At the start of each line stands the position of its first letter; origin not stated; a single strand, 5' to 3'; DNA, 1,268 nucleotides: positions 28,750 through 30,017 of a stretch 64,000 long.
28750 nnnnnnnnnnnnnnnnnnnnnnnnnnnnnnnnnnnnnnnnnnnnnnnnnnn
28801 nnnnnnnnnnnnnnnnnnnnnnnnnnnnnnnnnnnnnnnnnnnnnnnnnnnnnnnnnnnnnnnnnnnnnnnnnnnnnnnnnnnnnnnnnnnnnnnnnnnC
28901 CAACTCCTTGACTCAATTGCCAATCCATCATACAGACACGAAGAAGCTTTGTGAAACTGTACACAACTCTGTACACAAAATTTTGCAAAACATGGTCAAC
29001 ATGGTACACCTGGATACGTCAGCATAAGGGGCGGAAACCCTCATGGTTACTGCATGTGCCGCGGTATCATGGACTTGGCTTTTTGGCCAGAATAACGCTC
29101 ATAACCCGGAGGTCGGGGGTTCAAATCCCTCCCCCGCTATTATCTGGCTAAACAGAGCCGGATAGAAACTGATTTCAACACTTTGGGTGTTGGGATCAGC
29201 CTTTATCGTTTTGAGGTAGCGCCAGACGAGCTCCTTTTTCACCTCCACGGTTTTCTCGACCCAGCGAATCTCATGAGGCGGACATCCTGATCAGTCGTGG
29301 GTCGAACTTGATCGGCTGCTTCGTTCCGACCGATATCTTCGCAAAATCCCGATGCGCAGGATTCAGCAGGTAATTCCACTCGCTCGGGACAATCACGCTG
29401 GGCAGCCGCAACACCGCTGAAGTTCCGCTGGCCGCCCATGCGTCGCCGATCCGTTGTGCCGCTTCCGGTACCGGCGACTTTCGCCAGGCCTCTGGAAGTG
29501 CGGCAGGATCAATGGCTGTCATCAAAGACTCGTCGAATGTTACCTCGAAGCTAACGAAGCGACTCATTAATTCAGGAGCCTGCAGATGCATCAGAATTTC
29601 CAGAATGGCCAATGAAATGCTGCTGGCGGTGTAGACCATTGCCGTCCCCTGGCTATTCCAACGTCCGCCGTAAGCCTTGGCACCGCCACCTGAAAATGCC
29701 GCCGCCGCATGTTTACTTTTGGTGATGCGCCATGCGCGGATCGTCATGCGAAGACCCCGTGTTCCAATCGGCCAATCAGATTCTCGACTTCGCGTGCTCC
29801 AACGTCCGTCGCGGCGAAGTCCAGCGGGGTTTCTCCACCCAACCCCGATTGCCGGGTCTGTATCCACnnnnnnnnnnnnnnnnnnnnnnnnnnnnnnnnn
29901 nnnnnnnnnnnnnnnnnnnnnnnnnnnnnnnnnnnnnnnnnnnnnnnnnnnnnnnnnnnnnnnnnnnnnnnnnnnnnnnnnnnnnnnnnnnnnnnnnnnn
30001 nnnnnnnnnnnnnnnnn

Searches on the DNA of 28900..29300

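Call 66: search_rna_families(source=window, start=28900, end=29300, threshold=evalue, max_evalue=10, show_alignments=2)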
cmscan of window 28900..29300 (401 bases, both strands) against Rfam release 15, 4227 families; matches with E-value up to 10: 2.
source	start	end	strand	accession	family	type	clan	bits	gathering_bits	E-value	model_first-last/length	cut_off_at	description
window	29105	29195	+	RF02223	sX4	Gene; sRNA;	-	11.3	70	5.4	1-167/167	no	Proteobacterial sRNA sX4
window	29114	29131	+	RF00023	tmRNA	Gene;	CL00001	8.5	47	0.21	346-363/374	no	transfer-messenger RNA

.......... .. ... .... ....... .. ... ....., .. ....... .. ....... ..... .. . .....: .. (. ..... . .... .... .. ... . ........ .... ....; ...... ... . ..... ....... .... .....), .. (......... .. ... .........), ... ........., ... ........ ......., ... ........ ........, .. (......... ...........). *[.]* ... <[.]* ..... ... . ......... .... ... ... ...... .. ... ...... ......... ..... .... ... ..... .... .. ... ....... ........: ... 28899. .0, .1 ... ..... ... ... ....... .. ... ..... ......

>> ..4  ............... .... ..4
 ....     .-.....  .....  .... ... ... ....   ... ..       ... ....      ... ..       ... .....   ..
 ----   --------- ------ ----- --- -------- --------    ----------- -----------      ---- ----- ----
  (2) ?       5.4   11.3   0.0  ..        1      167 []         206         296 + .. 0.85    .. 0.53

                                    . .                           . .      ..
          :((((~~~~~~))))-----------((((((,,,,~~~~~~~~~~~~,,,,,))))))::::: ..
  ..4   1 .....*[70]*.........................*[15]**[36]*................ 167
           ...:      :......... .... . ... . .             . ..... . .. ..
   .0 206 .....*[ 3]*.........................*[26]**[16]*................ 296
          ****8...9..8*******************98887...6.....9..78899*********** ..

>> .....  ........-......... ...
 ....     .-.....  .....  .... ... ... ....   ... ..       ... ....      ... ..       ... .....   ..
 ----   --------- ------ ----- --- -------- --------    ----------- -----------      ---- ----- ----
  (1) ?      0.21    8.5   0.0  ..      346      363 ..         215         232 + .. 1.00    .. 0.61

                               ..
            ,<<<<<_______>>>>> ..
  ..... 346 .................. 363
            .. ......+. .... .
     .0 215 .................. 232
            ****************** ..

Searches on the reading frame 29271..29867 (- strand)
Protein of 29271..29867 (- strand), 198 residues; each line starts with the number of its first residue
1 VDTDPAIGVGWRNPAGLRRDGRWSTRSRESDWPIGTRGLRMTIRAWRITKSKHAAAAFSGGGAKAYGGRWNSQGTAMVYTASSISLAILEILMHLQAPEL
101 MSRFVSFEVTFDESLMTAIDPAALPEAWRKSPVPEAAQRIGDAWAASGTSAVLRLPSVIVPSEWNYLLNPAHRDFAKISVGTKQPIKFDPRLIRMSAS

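Call 4: search_protein_families(library=pfam, proteins=[window:29271-29867:-], max_evalue=0.1)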
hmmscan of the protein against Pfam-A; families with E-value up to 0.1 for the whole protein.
window:29271-29867:- (198 aa): 1 family
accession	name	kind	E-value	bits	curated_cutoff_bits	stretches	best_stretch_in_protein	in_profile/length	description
PF08808.17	RES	-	3.3e-33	115.4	23.2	1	45-189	2-157/157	RES domain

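Call 5: search_protein_families(library=padloc, proteins=[window:29271-29867:-], max_evalue=0.1)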
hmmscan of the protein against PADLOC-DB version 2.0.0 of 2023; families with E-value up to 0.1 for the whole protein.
window:29271-29867:- (198 aa): 0 families
